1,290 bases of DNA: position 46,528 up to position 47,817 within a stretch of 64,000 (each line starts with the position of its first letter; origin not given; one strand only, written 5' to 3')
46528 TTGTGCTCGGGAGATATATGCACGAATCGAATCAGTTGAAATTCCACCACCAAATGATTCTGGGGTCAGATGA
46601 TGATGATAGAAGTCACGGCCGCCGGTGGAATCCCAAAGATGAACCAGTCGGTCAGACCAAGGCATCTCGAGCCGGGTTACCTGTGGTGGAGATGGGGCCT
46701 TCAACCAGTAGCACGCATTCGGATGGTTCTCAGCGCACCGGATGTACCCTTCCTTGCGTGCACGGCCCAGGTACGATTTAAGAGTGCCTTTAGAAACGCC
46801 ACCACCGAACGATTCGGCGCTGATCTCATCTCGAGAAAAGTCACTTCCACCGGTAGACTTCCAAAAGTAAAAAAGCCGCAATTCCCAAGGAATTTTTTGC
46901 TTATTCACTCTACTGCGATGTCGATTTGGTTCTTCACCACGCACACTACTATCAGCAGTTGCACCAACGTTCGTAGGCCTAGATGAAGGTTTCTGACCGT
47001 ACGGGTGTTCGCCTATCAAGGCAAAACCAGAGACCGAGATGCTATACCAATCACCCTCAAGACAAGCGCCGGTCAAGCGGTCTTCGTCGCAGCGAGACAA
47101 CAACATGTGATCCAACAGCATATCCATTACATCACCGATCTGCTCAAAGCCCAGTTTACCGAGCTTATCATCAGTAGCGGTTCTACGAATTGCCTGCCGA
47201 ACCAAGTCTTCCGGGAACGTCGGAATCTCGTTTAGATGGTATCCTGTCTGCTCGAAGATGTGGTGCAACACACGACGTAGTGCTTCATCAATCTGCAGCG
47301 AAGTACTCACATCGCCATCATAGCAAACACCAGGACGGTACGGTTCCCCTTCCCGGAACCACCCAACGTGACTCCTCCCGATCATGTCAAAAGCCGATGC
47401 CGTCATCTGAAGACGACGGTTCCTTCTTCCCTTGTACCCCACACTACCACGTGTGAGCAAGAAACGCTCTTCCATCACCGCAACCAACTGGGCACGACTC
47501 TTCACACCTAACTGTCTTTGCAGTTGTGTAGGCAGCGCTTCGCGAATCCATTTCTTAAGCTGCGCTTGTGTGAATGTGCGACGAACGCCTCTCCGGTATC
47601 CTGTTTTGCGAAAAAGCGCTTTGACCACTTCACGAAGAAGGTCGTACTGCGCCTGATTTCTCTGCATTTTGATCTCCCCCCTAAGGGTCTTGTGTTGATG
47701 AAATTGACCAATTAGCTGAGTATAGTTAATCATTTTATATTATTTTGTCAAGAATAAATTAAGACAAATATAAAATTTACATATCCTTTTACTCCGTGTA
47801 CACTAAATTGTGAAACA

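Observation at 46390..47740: Cassette F: GC-rich 405-aa protein with an internal tandem roughly 65-aa repeat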

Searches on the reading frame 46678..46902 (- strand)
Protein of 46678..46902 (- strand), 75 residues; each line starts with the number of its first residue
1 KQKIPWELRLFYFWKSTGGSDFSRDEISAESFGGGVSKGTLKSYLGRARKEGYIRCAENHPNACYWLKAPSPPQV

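Call 34: search_solved_structures(query=A1, max_evalue=10, show_alignments=3)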
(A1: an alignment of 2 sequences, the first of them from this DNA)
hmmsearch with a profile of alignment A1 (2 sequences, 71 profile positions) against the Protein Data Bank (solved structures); distinct sequences matched with E-value up to 10: 11.
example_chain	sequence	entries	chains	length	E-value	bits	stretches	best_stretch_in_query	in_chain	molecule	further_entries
9irk_C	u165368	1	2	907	0.12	15.9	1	17-52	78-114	Phytochrome B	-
9iuz_B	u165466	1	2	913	0.12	15.9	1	17-52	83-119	Phytochrome B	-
7rzw_A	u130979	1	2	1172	0.14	15.6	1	17-52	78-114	Phytochrome B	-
8yb4_B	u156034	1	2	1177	0.14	15.6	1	17-52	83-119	phytochrome B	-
9itf_C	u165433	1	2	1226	0.15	15.6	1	17-52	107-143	Phytochrome B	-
9jlb_A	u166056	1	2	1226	0.15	15.6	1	17-52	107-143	Phytochrome B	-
1yrt_A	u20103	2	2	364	0.24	14.9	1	35-62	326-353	Bifunctional hemolysin-adenylate cyclase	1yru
7c0j_A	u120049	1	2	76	0.25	14.8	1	23-53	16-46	Histone H5,Double-stranded RNA-specific adenosine deaminase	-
2col_A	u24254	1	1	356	0.29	14.6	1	35-62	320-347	Bifunctional hemolysin-adenylate cyclase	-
1zot_A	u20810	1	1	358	0.29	14.6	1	35-62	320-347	CyaA with C-terminal Calmodulin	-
2mdw_A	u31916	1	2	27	0.91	13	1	4-22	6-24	Designed protein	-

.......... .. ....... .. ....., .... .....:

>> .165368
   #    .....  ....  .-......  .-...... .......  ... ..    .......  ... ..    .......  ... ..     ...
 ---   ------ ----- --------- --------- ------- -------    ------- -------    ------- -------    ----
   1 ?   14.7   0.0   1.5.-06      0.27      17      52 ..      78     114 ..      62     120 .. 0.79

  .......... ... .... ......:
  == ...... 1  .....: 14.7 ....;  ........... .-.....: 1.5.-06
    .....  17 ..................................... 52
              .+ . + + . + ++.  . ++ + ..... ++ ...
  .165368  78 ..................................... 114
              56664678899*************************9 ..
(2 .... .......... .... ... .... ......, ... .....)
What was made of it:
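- A Zalpha chimera (7c0j) is a weak sequence hit, E 0.25 (call 34).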

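Call 37: find_homologous_proteins(query=A1, max_evalue=10)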
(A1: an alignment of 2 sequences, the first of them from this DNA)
Query A1 (2 sequences): no candidate shares three 5-residue words with the query. No homologue found.
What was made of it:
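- Tried and rejected: The same search with the C1/C2 profile returned no candidates (call 37).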

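Call 38: find_related_loci(query=A1, collection=viral_contigs, flank=5000)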
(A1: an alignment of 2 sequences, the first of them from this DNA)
Query A1 (70 aa) in viral_contigs; peptide patterns used: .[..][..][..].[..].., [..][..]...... (x = any residue, [..] = any of these).
61 stretches matched a pattern, but none encodes a relative of the query by tblastn (E <= 1e-3).

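Call 40: find_related_loci(query=A1, collection=metagenome_contigs, flank=5000)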
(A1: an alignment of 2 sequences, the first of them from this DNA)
Query A1 (70 aa) in metagenome_contigs; peptide patterns used: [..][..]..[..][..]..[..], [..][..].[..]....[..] (x = any residue, [..] = any of these).
80 stretches matched a pattern, but none encodes a relative of the query by tblastn (E <= 1e-3).

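Call 47: predict_structure(alignment_id=A1)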
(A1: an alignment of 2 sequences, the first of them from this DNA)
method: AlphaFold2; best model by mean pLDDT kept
length: 70 residues; sequences in the alignment: 2
mean_pLDDT: 91.1   pTM: 0.78
mean pLDDT of the five models: 91.1, 90.9, 90.5, 90.4, 88.7
residues with pLDDT >= 90: 46; 70-90: 24; 50-70: 0; < 50: 0
segments of 3 or more residues with pLDDT < 50: none
pLDDT, mean of each block of 10 residues (from residue 1): 90 94 90 88 94 91 92
secondary structure, 60 per line:
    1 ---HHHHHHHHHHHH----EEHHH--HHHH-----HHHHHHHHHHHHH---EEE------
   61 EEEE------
elements in order: H4-15 H27-30 H36-48 E52-54 E61-64
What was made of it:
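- On Winged helix-turn-helix fold (superfamily level): The AF2 model of C1 has pLDDT 91.1, with H4-15, strand 20-21, H27-30, H36-48, E52-54 and E61-64 (call 47).
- On WD40 repeat proteins (the only database hits): The period here is 76 aa and the confident model is alpha/beta winged helix (call 47).
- AF2 gives a confident globular fold (call 47).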

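Call 50: fold_search(model_id=the predicted structure, library=pdb)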
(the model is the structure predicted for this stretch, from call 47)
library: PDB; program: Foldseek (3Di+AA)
matches with E <= 10: 1508; with E <= 0.001: 0
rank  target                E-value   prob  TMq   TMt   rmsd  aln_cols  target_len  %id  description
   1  7ne9_AAA              9.9e-03  0.98  0.57  0.38   4.0        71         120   17  A single sensor controls large variations in zinc quotas in a marine cyanobacterium (released 2022-03-02)
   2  2do7_MODEL_1_A        1.1e-02  0.99  0.63  0.47   3.7        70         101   17  Solution structure of the winged helix-turn-helix motif of human CUL-4B (released 2007-04-17)
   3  3o6b_B                1.5e-02  1.00  0.66  0.66   2.6        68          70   10  A Dual E3 Mechanism for Rub1 Ligation to Cdc53: Dcn1(P)-Cdc53(WHB) low resolution (released 2010-09-15)
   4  3dqv_C                2.0e-02  1.00  0.68  0.15   2.8        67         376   13  Structural Insights into NEDD8 Activation of Cullin-RING Ligases: Conformational Control of Conjugation (released 2008-09-30)
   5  7ne9_CCC              2.0e-02  0.87  0.49  0.34   4.7        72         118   14  A single sensor controls large variations in zinc quotas in a marine cyanobacterium (released 2022-03-02)
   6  9a40_A                2.2e-02  1.00  0.68  0.08   2.9        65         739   12  model of Cullin4 (released 2024-09-18)
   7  7oni_C                2.4e-02  0.99  0.67  0.09   2.5        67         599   15  Structure of Neddylated CUL5 C-terminal region-RBX2-ARIH2* (released 2021-09-15)
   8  3o2p_E                2.6e-02  0.99  0.66  0.56   2.7        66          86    9  A Dual E3 Mechanism for Rub1 Ligation to Cdc53: Dcn1(P)-Cdc53(WHB) (released 2010-09-15)
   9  4a0c_C                2.6e-02  0.99  0.67  0.08   2.9        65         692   12  Structure of the CAND1-CUL4B-RBX1 complex (released 2011-11-30)
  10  8ij1_A                2.6e-02  0.99  0.65  0.08   3.3        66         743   11  Protomer 1 and 2 of the asymmetry trimer of the Cul2-Rbx1-EloBC-FEM1B ubiquitin ligase complex (released 2024-02-28)
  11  1iuy_MODEL_1_A        2.7e-02  0.99  0.66  0.53   2.7        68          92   12  Solution structure of the cullin-3 homologue (released 2003-10-07)
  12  6v9i_C                3.2e-02  0.99  0.66  0.08   2.9        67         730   13  cryo-EM structure of Cullin5 bound to RING-box protein 2 (Cul5-Rbx2) (released 2020-04-29)
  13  4wcg_A                3.2e-02  0.97  0.57  0.64   3.3        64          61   22  The binding mode of Cyprinid Herpesvirus3 ORF112-Zalpha to Z-DNA (released 2015-11-18)
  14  2fbi                  3.4e-02  0.94  0.56  0.33   3.4        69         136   10  The crystal structure of transcriptional regulator PA4135 (released 2005-12-20)
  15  3t8r                  4.0e-02  0.96  0.55  0.36   3.6        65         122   23  Crystal structure of Staphylococcus aureus CymR (released 2012-05-16)
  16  4kmf_A                4.3e-02  0.97  0.58  0.64   2.7        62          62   16  Crystal structure of Zalpha domain from Carassius auratus PKZ in complex with Z-DNA (released 2013-07-03)
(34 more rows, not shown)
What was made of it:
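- Probabilities are mostly 0.8-1.0 and TM scores about 0.5-0.69 (call 50). Winged-helix domains also serve as protein-protein modules, and the matches with the highest TM scores are cullin WHB domains (call 50). Vps25 tandem winged-helix proteins are also among the hits (call 50).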

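Call 55: fold_search(model_id=the predicted structure, library=viral)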
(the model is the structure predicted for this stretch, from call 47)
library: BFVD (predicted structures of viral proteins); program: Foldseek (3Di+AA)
matches with E <= 10: 1119; with E <= 0.001: 0
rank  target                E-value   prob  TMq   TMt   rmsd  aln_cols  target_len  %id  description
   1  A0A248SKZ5            8.1e-03  0.99  0.57  0.40   4.3        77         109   14  (no name in the UniProt tables at hand)
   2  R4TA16                8.1e-03  0.99  0.60  0.29   3.7        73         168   16  Uncharacterized protein [Haloarcula californiae tailed virus 2]
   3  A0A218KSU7            1.1e-02  0.97  0.58  0.55   4.3        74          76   15  (no name in the UniProt tables at hand)
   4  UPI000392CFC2         1.2e-02  0.99  0.60  0.61   3.2        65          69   22  (no name look-up for this kind of identifier)
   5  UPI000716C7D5         1.6e-02  0.99  0.60  0.46   3.1        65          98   22  (no name look-up for this kind of identifier)
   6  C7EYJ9                1.7e-02  0.97  0.57  0.27   5.0        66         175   20  Truncated interferon resistance protein (Fragment) [Orf virus]
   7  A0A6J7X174            2.1e-02  0.99  0.68  0.21   3.2        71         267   15  Uncharacterized protein [uncultured Caudovirales phage]
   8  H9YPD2                2.1e-02  0.98  0.60  0.47   3.7        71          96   14  (no name in the UniProt tables at hand)
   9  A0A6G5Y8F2            2.2e-02  0.97  0.57  0.17   3.5        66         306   15  (no name in the UniProt tables at hand)
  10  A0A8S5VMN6            2.2e-02  0.93  0.52  0.33   4.8        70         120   27  (no name in the UniProt tables at hand)
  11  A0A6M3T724            2.4e-02  0.98  0.58  0.43   3.1        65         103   14  (no name in the UniProt tables at hand)
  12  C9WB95                2.6e-02  0.92  0.52  0.19   4.4        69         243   19  Phage replisome organiser N-terminal domain-containing protein [Streptococcus phage Abc2]
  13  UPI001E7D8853         3.0e-02  0.89  0.55  0.46   4.5        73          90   16  (no name look-up for this kind of identifier)
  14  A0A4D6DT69            3.2e-02  0.96  0.54  0.22   3.7        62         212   21  Uncharacterized protein [Klebsiella phage vB_KpnM_IME346]
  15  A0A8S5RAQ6            3.5e-02  0.91  0.55  0.49   3.8        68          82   22  Winged helix-turn-helix DNA-binding protein [virus sp. ctuZj11]
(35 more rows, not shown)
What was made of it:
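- On Winged helix-turn-helix fold (superfamily level): BFVD gives the same result (call 55).
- Closest known: Zalpha/Zbeta tandem domains. Same: They are small winged-helix units of about 65-75 aa occurring in tandem, and they appear among the structural matches (calls 50, 55).
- The viral models give the same picture (call 55). TubR, a phage replisome organiser and the pNOB8 centromere-binding protein are among the structural matches (calls 50, 55). Zalpha domains (4wcg, 4kmf; poxvirus E3L-type proteins) are among the structural matches (calls 50, 55).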

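Call 63: search_protein_families(library=pfam, proteins=[window:46678-46902:-], max_evalue=10)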
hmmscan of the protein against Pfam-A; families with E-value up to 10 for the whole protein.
seq(75 aa): 2 families
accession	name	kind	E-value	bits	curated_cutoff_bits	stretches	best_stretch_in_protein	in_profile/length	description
PF08281.18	Sigma70_r4_2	-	0.022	14.8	25.7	1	21-50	26-52/54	Sigma-70, region 4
PF13412.12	HTH_24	-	0.1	12.6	21.9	1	35-55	28-48/48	Winged helix-turn-helix DNA-binding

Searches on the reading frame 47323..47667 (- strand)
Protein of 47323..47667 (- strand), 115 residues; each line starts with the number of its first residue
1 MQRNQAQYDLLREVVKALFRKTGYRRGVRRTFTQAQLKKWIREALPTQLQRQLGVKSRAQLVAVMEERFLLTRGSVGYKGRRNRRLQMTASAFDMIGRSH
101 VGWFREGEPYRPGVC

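Call 57: search_solved_structures(query=A2, max_evalue=10, show_alignments=3)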
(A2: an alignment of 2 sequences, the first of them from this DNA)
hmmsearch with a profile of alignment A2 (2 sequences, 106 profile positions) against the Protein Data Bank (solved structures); distinct sequences matched with E-value up to 10: 3.
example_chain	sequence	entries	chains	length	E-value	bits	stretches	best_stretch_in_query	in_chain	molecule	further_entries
9dws_A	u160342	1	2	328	0.44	14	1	15-56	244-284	ribonucleoside-diphosphate reductase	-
9evs_1O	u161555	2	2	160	1.8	12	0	11-45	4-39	bL17m | 50S ribosomal protein L17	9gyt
8imn_5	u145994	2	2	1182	8.6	9.9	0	3-35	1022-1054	CpcN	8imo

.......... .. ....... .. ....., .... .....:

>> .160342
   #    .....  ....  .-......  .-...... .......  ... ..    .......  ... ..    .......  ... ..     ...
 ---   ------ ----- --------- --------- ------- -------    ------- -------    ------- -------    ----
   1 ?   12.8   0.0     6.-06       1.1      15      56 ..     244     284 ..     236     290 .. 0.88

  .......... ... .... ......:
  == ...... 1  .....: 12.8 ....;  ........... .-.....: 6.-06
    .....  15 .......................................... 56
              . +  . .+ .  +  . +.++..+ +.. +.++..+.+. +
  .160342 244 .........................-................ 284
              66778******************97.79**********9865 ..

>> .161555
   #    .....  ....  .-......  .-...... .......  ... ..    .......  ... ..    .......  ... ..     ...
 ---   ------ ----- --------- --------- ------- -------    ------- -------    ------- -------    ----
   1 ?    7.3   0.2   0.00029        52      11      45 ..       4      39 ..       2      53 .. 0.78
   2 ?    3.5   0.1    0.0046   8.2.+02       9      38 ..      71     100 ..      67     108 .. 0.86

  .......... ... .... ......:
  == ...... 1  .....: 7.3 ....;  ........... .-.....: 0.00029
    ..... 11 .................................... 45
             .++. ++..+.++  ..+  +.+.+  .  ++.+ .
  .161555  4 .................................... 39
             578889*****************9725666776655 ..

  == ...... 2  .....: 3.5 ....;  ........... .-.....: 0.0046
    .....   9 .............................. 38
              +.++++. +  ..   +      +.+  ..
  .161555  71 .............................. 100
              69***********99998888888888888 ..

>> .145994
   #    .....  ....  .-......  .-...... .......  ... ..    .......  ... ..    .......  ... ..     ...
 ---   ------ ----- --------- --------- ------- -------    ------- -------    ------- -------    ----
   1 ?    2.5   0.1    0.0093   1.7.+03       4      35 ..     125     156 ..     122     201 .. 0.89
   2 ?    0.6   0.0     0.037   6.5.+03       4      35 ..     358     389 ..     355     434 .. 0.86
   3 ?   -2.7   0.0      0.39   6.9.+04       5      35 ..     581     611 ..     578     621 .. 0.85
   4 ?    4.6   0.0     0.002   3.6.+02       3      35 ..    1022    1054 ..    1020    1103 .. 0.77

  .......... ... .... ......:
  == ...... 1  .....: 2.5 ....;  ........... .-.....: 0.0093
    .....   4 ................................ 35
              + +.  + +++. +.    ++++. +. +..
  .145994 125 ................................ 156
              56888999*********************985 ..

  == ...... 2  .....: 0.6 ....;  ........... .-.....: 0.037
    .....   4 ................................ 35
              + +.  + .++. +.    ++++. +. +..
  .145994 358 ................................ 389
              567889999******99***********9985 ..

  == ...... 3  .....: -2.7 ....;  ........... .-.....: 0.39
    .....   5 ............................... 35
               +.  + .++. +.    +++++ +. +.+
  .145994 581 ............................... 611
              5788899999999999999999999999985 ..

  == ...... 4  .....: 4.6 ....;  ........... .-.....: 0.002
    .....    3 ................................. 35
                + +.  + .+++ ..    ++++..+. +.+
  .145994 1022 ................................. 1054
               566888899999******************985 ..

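Call 63: search_protein_families(library=pfam, proteins=[window:47323-47667:-], max_evalue=10)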
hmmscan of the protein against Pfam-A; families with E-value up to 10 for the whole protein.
seq(115 aa): 0 families
